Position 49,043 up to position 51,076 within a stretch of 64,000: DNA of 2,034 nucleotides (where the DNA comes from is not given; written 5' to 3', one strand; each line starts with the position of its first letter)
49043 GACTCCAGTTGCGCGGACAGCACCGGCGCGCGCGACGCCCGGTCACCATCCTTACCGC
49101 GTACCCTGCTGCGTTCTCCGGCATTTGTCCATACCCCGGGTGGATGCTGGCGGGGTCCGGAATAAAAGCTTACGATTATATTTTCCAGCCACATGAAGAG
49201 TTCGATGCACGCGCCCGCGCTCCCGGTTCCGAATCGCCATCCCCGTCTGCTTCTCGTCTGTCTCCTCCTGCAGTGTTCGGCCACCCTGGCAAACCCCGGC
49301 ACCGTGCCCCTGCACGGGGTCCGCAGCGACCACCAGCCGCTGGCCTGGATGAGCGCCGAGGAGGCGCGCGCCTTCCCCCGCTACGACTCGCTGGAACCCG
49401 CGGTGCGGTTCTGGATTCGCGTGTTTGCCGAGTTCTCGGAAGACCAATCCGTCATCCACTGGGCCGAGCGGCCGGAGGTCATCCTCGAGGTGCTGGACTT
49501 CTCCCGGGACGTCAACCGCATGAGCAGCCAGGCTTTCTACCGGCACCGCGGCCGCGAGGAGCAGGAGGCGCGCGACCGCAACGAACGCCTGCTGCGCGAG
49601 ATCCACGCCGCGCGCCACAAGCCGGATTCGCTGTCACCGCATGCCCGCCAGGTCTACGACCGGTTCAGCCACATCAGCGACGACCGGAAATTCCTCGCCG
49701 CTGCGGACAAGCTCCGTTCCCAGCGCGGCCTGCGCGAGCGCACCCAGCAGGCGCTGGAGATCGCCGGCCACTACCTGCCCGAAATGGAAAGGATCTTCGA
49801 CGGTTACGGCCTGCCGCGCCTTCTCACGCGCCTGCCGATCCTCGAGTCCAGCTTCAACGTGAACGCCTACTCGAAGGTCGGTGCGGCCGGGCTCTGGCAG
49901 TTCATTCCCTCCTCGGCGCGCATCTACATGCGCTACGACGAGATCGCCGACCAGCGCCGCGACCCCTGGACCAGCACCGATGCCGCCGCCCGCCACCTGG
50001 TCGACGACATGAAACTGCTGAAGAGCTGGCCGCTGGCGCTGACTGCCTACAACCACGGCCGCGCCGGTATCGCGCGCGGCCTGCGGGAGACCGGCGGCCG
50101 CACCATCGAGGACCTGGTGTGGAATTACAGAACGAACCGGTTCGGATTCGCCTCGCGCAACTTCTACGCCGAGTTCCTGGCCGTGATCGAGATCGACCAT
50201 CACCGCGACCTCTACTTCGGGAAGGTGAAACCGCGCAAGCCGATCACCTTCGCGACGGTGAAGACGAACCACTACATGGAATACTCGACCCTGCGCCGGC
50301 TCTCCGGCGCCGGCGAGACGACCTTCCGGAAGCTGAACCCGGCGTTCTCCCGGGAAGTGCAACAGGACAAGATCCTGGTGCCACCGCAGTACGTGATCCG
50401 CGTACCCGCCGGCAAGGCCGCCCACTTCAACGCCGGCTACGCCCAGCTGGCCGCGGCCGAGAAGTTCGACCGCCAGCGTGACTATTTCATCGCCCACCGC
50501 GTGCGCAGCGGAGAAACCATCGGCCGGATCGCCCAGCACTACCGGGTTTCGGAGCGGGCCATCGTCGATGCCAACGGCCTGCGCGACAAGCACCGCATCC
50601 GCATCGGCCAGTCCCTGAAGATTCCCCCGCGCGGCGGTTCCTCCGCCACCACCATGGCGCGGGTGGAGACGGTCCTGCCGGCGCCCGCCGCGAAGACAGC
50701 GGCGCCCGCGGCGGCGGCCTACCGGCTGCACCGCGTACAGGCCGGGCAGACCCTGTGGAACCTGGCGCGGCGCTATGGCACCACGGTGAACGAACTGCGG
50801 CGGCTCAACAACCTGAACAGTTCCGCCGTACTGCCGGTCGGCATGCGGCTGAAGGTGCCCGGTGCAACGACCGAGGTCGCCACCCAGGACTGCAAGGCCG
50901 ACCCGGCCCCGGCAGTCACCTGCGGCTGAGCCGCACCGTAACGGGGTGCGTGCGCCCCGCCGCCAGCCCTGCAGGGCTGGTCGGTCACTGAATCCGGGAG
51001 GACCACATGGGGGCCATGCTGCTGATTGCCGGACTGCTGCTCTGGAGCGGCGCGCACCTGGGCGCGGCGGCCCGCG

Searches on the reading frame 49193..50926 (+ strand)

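Call 90: search_protein_families(library=pfam, proteins=[window:49193-50926:+], max_evalue=0.00001)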
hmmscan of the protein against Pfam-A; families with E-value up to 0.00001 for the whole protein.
window:49193-50926:+ (578 aa): 2 families
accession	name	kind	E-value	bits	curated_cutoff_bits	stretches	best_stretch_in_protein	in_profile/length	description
PF01476.26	LysM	-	1.1e-29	102.6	20.9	2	513-556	1-43/43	LysM domain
PF01464.25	SLT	-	3.4e-20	72.2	21.3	1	208-306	14-114/117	Transglycosylase SLT domain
